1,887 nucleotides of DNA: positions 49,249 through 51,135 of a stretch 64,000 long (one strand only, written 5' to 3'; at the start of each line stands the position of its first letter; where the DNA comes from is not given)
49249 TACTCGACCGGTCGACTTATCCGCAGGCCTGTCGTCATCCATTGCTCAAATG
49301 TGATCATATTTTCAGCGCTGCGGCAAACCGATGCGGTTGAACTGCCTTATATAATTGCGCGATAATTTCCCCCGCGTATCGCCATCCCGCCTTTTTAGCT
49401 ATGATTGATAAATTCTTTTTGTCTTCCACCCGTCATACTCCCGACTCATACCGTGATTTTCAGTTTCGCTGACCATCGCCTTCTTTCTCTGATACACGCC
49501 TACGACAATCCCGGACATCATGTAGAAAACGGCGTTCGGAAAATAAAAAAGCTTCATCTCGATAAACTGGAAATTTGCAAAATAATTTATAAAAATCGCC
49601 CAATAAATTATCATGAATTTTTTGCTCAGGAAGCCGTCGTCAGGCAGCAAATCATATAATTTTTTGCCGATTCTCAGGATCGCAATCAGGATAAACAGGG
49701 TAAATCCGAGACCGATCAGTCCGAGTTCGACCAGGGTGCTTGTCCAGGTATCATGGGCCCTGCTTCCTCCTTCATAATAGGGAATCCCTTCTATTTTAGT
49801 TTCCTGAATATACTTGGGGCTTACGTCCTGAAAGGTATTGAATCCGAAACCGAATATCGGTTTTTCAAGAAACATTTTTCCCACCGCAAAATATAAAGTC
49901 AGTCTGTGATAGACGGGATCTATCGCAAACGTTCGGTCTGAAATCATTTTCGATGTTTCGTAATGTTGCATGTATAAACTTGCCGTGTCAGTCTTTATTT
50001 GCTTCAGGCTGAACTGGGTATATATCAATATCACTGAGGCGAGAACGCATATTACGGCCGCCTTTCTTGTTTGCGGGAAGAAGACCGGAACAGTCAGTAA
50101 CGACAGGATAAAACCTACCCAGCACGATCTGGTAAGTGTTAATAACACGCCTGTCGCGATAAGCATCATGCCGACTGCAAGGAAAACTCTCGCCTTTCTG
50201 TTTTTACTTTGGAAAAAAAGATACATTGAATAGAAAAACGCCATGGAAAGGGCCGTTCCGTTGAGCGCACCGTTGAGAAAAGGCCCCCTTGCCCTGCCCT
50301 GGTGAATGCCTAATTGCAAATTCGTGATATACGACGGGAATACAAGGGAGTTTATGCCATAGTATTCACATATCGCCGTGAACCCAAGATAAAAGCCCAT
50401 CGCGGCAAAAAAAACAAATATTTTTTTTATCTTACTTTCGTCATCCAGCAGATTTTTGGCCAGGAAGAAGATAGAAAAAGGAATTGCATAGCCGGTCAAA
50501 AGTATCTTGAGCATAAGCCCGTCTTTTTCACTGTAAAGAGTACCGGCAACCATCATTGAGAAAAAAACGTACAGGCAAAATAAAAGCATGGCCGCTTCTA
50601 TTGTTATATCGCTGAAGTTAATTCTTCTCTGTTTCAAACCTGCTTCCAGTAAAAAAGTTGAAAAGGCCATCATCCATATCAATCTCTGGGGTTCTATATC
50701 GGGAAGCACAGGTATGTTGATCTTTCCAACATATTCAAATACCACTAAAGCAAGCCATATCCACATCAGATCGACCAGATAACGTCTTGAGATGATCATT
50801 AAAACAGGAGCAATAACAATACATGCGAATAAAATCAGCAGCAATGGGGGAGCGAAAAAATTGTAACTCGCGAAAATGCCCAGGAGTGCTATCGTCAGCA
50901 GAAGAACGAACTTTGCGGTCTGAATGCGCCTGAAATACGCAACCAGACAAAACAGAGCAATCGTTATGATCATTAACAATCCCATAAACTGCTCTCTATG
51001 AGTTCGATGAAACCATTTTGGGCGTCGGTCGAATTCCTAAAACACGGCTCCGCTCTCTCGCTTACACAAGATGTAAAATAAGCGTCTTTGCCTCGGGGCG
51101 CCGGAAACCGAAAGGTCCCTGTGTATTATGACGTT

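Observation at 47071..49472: LtaS-like transferase gene bracketed by 118-bp direct repeats that duplicate the Wzy-stop/Wzx-start junction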

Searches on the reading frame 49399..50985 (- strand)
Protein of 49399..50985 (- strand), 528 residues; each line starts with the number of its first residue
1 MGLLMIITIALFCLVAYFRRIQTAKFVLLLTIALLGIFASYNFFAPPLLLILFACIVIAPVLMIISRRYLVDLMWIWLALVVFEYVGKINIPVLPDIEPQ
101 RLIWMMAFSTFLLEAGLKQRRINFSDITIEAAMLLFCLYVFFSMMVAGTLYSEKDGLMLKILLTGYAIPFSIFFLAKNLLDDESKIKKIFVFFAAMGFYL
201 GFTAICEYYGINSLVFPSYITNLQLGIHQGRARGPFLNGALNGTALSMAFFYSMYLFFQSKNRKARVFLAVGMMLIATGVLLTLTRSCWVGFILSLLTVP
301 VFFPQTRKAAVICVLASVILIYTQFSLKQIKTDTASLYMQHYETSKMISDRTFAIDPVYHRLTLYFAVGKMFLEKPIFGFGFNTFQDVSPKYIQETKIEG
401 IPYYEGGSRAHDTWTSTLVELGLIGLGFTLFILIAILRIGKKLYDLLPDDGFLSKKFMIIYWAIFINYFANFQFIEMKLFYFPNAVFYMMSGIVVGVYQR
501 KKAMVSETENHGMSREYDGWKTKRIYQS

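Call 6: search_protein_families(library=pfam, proteins=[window:49399-50985:-], max_evalue=0.001)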
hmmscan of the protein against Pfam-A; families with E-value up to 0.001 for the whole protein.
window:49399-50985:- (528 aa): 1 family
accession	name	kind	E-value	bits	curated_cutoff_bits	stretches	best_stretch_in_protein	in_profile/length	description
PF04932.20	Wzy_C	-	2.6e-13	50.4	31.7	1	272-428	2-147/149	O-Antigen ligase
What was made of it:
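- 49399..50985 (-): wzy-like gene (528 aa, Wzy_C/O-antigen-ligase family). Its non-conserved C-terminal tail (last 23 codons plus TAG) lies in repeat copy B. Pfam PF04932 scores 50.4 bits against a cut-off of 31.7 (call 6).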

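Call 11: find_encoding_contigs(protein=window:49399-50985:-, flank=10000, max_places=10)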
Protein window:49399-50985:- (528 aa): no gene with exactly this product is on record in the collection.

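Call 13: find_homologous_proteins(query=window:49399-50985:-)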
Query window:49399-50985:- (528 aa): 203 proteins with E <= 0.001 among 8000 candidates; the best 120 are listed.
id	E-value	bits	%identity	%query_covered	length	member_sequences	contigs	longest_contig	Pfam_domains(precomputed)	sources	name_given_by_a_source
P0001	0.0e+0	1156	100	99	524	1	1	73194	PF04932.21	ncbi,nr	ncbi:MAG: O-antigen ligase family protein [Nitrospirae bacterium]|nr:O-antigen ligase family protein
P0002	2.1e-136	474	47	89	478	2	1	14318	PF04932.21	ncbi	-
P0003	7.1e-131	456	47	90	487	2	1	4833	PF04932.21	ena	-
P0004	3.2e-119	417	43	88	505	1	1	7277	PF04932.21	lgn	-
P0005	2.2e-118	415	46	90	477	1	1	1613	PF04932.21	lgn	-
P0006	9.2e-118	412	45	90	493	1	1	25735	PF04932.21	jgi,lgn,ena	-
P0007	5.0e-117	410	44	84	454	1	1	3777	PF04932.21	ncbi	-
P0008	1.9e-116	408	43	94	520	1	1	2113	PF04932.21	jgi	-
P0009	2.3e-115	405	45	86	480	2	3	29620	PF04932.21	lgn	-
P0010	4.7e-113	397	43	92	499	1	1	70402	PF04932.21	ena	-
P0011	1.3e-108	382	42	86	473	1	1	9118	PF04932.21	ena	-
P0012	4.2e-104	367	42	86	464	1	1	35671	PF04932.21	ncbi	-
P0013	6.1e-100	354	42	93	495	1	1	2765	PF04932.21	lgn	-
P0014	5.8e-95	337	39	90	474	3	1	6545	PF04932.21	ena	-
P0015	1.1e-94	336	40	89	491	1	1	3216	PF04932.21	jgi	-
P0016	2.4e-93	332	41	90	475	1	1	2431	PF04932.21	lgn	-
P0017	5.7e-92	327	41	86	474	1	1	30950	PF04932.21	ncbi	-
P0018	1.4e-90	323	39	90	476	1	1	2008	PF04932.21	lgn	-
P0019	5.5e-90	321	37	90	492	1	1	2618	PF04932.21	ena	-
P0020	5.7e-90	321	39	86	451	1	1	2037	PF04932.21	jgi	-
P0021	1.4e-89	319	39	85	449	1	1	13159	PF04932.21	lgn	-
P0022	1.2e-88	316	37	93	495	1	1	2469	PF04932.21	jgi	-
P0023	1.4e-88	316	38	79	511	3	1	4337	PF04932.21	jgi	jgi:O-antigen ligase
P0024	4.8e-88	314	39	90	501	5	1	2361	PF04932.21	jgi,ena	-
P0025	1.6e-87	313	40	90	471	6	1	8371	PF04932.21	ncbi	ncbi:MAG: O-antigen ligase family protein [Promethearchaeota archaeon]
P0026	3.4e-84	302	36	92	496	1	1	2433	PF04932.21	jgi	-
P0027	4.1e-84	301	40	80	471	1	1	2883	PF04932.21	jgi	-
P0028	2.2e-83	299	36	90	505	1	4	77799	PF04932.21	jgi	jgi:O-antigen ligase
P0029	7.3e-83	297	38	86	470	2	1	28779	PF04932.21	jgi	jgi:O-antigen ligase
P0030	9.7e-82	294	36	95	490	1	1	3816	PF04932.21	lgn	-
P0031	7.1e-81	291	41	78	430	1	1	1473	PF04932.21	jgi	jgi:hypothetical protein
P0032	2.2e-69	253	37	71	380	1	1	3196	PF04932.21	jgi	jgi:O-antigen ligase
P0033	1.4e-68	250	40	70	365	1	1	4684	PF04932.21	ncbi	-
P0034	4.5e-57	212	31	86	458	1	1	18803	PF04932.21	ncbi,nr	ncbi:MAG: O-antigen ligase family protein [Candidatus Gorgyraea atricola]|nr:O-antigen ligase family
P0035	9.4e-54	201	31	89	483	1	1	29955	PF04932.21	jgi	jgi:O-antigen ligase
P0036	1.3e-46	178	32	71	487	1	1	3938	PF04932.21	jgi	jgi:O-antigen ligase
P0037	2.3e-40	157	27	81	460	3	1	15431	PF04932.21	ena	-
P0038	5.0e-40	156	29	80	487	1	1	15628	PF04932.21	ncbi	-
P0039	4.0e-38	150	29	80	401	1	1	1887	PF04932.21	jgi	jgi:O-antigen ligase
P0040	2.3e-34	137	27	76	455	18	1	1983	PF04932.21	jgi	jgi:putative inorganic carbon (HCO3(-)) transporter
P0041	4.1e-34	136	28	70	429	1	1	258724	PF04932.21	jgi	jgi:O-antigen ligase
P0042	4.9e-34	136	28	70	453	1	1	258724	PF04932.21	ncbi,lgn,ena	-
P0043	6.9e-34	136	27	66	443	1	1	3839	PF04932.21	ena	-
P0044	2.0e-33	134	27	66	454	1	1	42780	PF04932.21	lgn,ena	-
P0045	2.1e-33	134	29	66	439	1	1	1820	PF04932.21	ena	-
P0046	3.2e-33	134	26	68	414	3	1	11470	PF04932.21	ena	-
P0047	3.3e-33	134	28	66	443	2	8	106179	PF04932.21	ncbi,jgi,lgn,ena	jgi:O-antigen ligase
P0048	7.8e-33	132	29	66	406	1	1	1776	PF04932.21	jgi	-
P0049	8.8e-33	132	28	69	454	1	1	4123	PF04932.21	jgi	jgi:putative inorganic carbon (hco3(-)) transporter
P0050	2.1e-32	131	28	70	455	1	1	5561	PF04932.21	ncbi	-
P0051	2.3e-32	131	26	68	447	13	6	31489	PF04932.21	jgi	jgi:O-antigen ligase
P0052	4.7e-32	130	29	67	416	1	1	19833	PF04932.21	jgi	jgi:putative inorganic carbon (hco3(-)) transporter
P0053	5.3e-32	130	28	70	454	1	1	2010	PF04932.21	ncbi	-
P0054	6.8e-32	129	25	68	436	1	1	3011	PF04932.21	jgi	-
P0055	7.7e-32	129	26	62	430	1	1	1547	PF04932.21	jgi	jgi:O-antigen ligase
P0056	8.3e-32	129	29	67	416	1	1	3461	PF04932.21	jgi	jgi:putative inorganic carbon (HCO3(-)) transporter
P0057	9.4e-32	129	27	70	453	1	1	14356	PF04932.21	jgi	jgi:putative inorganic carbon (hco3(-)) transporter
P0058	9.8e-32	129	26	68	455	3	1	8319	PF04932.21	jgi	jgi:putative inorganic carbon (hco3(-)) transporter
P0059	1.1e-31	128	26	70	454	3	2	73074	PF04932.21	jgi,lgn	jgi:O-antigen ligase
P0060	1.3e-31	128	28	67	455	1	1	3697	PF04932.21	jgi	jgi:putative inorganic carbon (hco3(-)) transporter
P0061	1.8e-31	128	27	68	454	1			PF04932.21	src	-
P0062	1.9e-31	128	27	68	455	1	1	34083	PF04932.21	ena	-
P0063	2.3e-31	127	27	70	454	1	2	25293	PF04932.21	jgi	jgi:putative inorganic carbon (HCO3(-)) transporter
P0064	3.5e-31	127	28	67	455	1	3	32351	PF04932.21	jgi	jgi:putative inorganic carbon (HCO3(-)) transporter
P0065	5.6e-31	126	30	67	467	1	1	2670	PF04932.21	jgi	jgi:O-antigen ligase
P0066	6.9e-31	126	28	71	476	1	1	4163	PF04932.21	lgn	-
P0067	7.5e-31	126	28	64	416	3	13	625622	PF04932.21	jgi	jgi:O-antigen ligase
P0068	1.0e-30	125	26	68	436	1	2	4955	PF04932.21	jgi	-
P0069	1.6e-30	125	28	66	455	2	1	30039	PF04932.21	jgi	jgi:O-antigen ligase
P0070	1.9e-30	124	25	81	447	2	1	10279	PF04932.21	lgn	-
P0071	2.1e-30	124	26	66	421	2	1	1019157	PF04932.21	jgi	jgi:O-antigen ligase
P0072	2.4e-30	124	26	68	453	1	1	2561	PF04932.21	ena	-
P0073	2.9e-30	124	27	68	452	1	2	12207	PF04932.21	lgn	-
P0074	3.3e-30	124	32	59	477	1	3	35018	PF04932.21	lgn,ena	-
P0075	3.7e-30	123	26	70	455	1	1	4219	PF04932.21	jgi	jgi:putative inorganic carbon (HCO3(-)) transporter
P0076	4.8e-30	123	27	66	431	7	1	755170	PF04932.21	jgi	jgi:O-antigen ligase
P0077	5.2e-30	123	25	76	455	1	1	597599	PF04932.21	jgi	jgi:O-antigen ligase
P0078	6.1e-30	123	29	77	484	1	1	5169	PF04932.21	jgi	jgi:hypothetical protein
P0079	7.8e-30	122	30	64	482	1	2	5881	PF04932.21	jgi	jgi:putative inorganic carbon (hco3(-)) transporter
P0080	1.1e-29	122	26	64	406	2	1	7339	PF04932.21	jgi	jgi:putative inorganic carbon (HCO3(-)) transporter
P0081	1.4e-29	122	26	68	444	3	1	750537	PF04932.21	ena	-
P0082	1.7e-29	121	26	71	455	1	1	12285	PF04932.21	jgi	jgi:putative inorganic carbon (hco3(-)) transporter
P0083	1.9e-29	121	25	79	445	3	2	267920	PF04932.21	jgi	jgi:O-antigen ligase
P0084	2.1e-29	121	27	70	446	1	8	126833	PF04932.21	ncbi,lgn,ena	-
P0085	2.1e-29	121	26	68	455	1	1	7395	PF04932.21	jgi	jgi:putative inorganic carbon (HCO3(-)) transporter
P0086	2.1e-29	121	27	70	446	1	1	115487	PF04932.21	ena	-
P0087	4.3e-29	120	26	71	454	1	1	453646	PF04932.21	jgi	jgi:O-antigen ligase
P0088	5.4e-29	120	29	82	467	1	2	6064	PF04932.21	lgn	-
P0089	6.3e-29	119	29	75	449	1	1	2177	PF04932.21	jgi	jgi:O-antigen ligase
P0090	6.5e-29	119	27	67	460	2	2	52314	PF04932.21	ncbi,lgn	ncbi:MAG: O-antigen ligase family protein [Candidatus Sulfotelmatobacter sp.]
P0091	7.1e-29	119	26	71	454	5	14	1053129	PF04932.21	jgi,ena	jgi:O-antigen ligase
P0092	9.4e-29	119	28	79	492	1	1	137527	PF04932.21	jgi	jgi:putative inorganic carbon (hco3(-)) transporter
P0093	9.7e-29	119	31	60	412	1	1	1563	PF04932.21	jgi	jgi:putative inorganic carbon (hco3(-)) transporter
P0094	1.7e-28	118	26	67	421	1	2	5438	PF04932.21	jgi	jgi:putative inorganic carbon (HCO3(-)) transporter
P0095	1.9e-28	118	27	64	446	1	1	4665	PF04932.21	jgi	jgi:putative inorganic carbon (hco3(-)) transporter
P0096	2.0e-28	118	27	69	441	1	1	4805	PF04932.21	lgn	-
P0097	2.1e-28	118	27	67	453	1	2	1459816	PF04932.21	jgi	jgi:O-antigen ligase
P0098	3.1e-28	117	26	83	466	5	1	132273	PF04932.21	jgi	jgi:O-antigen ligase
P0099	3.2e-28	117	27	67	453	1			PF04932.21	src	-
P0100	3.2e-28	117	25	67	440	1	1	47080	PF04932.21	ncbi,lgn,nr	ncbi:MAG: O-antigen ligase family protein [Candidatus Sulfotelmatobacter sp.]|nr:O-antigen ligase fa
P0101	3.2e-28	117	27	68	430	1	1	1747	PF04932.21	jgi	-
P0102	3.3e-28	117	26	66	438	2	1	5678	PF04932.21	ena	-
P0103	4.0e-28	117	25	68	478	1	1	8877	PF04932.21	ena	-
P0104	4.1e-28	117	28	77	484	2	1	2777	PF04932.21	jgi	jgi:hypothetical protein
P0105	4.2e-28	117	26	68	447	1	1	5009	PF04932.21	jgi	jgi:putative inorganic carbon (HCO3(-)) transporter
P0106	4.4e-28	117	25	66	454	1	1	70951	PF04932.21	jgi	jgi:putative inorganic carbon (hco3(-)) transporter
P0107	4.9e-28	116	28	64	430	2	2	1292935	PF04932.21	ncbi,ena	-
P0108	5.5e-28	116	28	65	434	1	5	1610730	PF04932.21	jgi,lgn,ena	-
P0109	5.7e-28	116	29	67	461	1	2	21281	PF04932.21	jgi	jgi:putative inorganic carbon (HCO3(-)) transporter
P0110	7.0e-28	116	26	68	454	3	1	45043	PF04932.21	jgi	jgi:putative inorganic carbon (HCO3(-)) transporter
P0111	7.3e-28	116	26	65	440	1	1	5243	PF04932.21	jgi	jgi:O-antigen ligase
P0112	8.0e-28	116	30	59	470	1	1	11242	PF04932.21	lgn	-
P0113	8.5e-28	116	27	77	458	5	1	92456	PF04932.21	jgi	jgi:putative inorganic carbon (HCO3(-)) transporter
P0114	1.1e-27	115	26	63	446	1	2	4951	PF04932.21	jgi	jgi:O-antigen ligase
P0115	1.1e-27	115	26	63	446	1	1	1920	PF04932.21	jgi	jgi:O-antigen ligase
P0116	1.8e-27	115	27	77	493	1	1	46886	PF04932.21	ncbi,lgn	-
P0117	1.8e-27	115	27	80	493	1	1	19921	PF04932.21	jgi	jgi:putative inorganic carbon (HCO3(-)) transporter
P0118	2.4e-27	114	26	69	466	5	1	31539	PF04932.21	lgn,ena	-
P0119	3.3e-27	114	25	71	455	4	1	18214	PF04932.21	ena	-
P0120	3.9e-27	113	27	76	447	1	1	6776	PF04932.21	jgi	jgi:O-antigen ligase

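Call 16: find_encoding_contigs(protein=P0001, flank=10000, max_places=5)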
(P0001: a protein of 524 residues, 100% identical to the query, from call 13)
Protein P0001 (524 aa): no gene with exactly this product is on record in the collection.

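Call 28: find_related_loci(query=A2, collection=genome_contigs, flank=10000)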
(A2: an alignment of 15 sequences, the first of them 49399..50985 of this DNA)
Query A2 (528 aa) in genome_contigs; peptide patterns used: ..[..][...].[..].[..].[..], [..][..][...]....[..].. (x = any residue, [..] = any of these).
199 stretches matched a pattern; 9 encode a relative of the query (tblastn E <= 1e-3); 9 distinct loci.
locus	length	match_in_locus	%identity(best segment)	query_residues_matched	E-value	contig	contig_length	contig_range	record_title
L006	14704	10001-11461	39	25-510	4e-100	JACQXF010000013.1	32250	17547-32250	MAG: Nitrospirae bacterium isolate NC_groundwater_1508_Pr4_B-0.1um_43_4 SR1-18-B1_scaffold_68304, whole genome shotgun s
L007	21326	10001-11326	41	47-500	3e-99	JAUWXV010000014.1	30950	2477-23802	MAG: bacterium isolate CSMAG_2693 CSMAG_2693_k141_2879408_length_30950_cov_7.0000, whole genome shotgun sequence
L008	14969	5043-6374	36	25-501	4e-92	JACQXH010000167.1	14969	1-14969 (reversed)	MAG: Nitrospirae bacterium isolate NC_groundwater_1510_Pr4_B-0.1um_44_3 SR1-18-B1_scaffold_210388, whole genome shotgun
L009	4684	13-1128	40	129-510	8e-75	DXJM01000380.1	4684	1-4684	MAG TPA_asm: Promethearchaeota archaeon isolate EB_bin_12 k141_248833, whole genome shotgun sequence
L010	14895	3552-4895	35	47-503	9e-69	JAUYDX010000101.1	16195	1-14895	MAG: Candidatus Omnitrophota bacterium isolate C20_metabat.bin.76_sub C20_k141_90544, whole genome shotgun sequence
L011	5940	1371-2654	32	70-511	3e-67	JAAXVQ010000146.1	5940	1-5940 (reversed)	MAG: Candidatus Firestonebacteria bacterium isolate W9_Combined_metabat1_077 W9_Combined_metabat1_077_NODE_8900, whole g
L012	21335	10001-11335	34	48-503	6e-67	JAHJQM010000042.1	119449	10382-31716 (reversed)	MAG: Candidatus Omnitrophota bacterium isolate OS_PC_MetaG.mb.108 OS_PC_MetaG.mb.108_k141_636056, whole genome shotgun s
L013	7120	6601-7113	32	68-236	8e-22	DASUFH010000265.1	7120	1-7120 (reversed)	MAG TPA_asm: Terriglobia bacterium isolate SMAG_U1374 k141_1043981, whole genome shotgun sequence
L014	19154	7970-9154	24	96-509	3e-21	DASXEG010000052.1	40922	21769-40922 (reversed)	MAG TPA_asm: Candidatus Sulfotelmatobacter sp. isolate SMAG_U5106 k141_3193699, whole genome shotgun sequence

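Call 33: search_protein_families(library=pfam, proteins=[L008:6586-7041:+, L008:7022-7738:+, L008:7728-8954:+, L008:8951-10429:+, L006:9104-9985:+, L006:11538-12842:+, L006:12886-14244:+])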
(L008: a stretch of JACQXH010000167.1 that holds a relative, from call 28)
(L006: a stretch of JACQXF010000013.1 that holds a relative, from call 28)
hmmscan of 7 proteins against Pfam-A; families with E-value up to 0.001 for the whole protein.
L008:6586-7041:+ (151 aa): 1 family
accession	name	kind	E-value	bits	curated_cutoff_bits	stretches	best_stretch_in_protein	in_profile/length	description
PF02350.25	Epimerase_2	-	7.5e-48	163.6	30.6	1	24-150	4-131/347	UDP-N-acetylglucosamine 2-epimerase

L008:7022-7738:+ (238 aa): 1 family
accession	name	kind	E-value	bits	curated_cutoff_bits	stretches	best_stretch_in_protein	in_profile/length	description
PF02350.25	Epimerase_2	-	2.7e-64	217.7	30.6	1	7-222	136-346/347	UDP-N-acetylglucosamine 2-epimerase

L008:7728-8954:+ (408 aa): 2 families
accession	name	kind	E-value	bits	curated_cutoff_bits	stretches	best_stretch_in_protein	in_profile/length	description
PF13579.12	Glyco_trans_4_4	-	1.2e-10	42.4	29.7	1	28-206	13-152/158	Glycosyl transferase 4-like domain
PF13439.12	Glyco_transf_4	-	2.4e-08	34.6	28.5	1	88-212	43-165/170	Glycosyltransferase Family 4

L008:8951-10429:+ (492 aa): 3 families
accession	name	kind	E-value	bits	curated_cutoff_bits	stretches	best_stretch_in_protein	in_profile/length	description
PF01943.22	Polysacc_synt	-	2.3e-23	83.4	28.2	1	19-297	3-274/274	Polysaccharide biosynthesis protein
PF13440.11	Polysacc_synt_3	-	2e-18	67.1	23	1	41-345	1-290/293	Polysaccharide biosynthesis protein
PF03023.19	MurJ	-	3.8e-06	26.2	27.4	1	264-472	231-443/451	Lipid II flippase MurJ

L006:9104-9985:+ (293 aa): 5 families
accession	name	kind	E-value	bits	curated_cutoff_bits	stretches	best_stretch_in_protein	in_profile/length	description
PF13847.12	Methyltransf_31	-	7.2e-09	35.9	27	1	78-185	4-113/145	Methyltransferase domain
PF13649.12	Methyltransf_25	-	1.5e-06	29.3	27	1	82-175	2-92/97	Methyltransferase domain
PF13489.12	Methyltransf_23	-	4.4e-06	27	27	1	64-175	7-107/164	Methyltransferase domain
PF08241.18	Methyltransf_11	-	6.5e-06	27.1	21.2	1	82-175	1-86/95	Methyltransferase domain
PF08003.17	Methyltransf_9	-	2.8e-05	23.7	23.8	1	69-169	107-205/315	Protein of unknown function (DUF1698)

L006:11538-12842:+ (434 aa): 3 families
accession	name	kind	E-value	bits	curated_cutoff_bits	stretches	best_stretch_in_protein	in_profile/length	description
PF01943.22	Polysacc_synt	-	3.9e-19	69.6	28.2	1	16-291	1-267/274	Polysaccharide biosynthesis protein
PF13440.11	Polysacc_synt_3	-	3.6e-17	63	23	1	40-347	1-291/293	Polysaccharide biosynthesis protein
PF01554.23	MatE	-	7.8e-13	48.9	24.9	2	238-391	1-155/161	MatE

L006:12886-14244:+ (452 aa): 4 families
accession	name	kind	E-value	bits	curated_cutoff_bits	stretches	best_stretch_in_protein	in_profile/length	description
PF00884.28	Sulfatase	-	7.8e-34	117.8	25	1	6-308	34-297/301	Sulfatase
PF01663.27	Phosphodiest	-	1.3e-11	45.1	23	1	19-256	42-220/342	Type I phosphodiesterase / nucleotide pyrophosphatase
PF02995.22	DUF229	-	2.8e-05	23.5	25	1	225-262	311-348/496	Protein of unknown function (DUF229)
PF16347.10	SGSH_C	-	0.00075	20.1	29.3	0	260-338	1-77/154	N-sulphoglucosamine sulphohydrolase, C-terminal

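Call 42: find_encoding_contigs(protein=P0002, flank=8000, max_places=2)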
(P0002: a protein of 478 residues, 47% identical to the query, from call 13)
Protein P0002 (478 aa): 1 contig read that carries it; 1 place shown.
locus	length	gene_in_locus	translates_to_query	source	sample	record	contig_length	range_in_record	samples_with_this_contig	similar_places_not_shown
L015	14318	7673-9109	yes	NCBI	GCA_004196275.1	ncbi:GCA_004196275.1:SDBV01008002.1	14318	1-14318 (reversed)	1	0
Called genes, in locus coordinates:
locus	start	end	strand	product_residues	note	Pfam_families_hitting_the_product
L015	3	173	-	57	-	?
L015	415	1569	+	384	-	-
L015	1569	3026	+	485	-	PF13727:CoA_binding_3, PF02397:Bac_transf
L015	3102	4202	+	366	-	PF02563:Poly_export, PF22461:SLBB_2 (weak), PF10531:SLBB (weak), PF22461:SLBB_2, PF10531:SLBB, PF22461:SLBB_2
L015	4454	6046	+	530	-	PF02706:Wzz (weak)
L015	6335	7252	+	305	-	PF01073:3Beta_HSD, PF01370:Epimerase, PF02719:Polysacc_synt_2, PF04321:RmlD_sub_bind, PF13460:NAD_binding_10 (weak), PF16363:GDP_Man_Dehyd, PF07993:NAD_binding_4 (weak)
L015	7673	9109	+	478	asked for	PF04932:Wzy_C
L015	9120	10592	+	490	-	PF01943:Polysacc_synt, PF03023:MurJ (weak), PF13440:Polysacc_synt_3, PF01554:MatE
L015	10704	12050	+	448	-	PF27533:CapK_C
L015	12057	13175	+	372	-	PF13439:Glyco_transf_4, PF13477:Glyco_trans_4_2 (faint), PF13579:Glyco_trans_4_4 (weak), PF20706:GT4-conflict (weak), PF00534:Glycos_transf_1, PF13692:Glyco_trans_1_4, PF13524:Glyco_trans_1_2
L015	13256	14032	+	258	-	PF13489:Methyltransf_23, PF13847:Methyltransf_31, PF08241:Methyltransf_11, PF08242:Methyltransf_12, PF13649:Methyltransf_25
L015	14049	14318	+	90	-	?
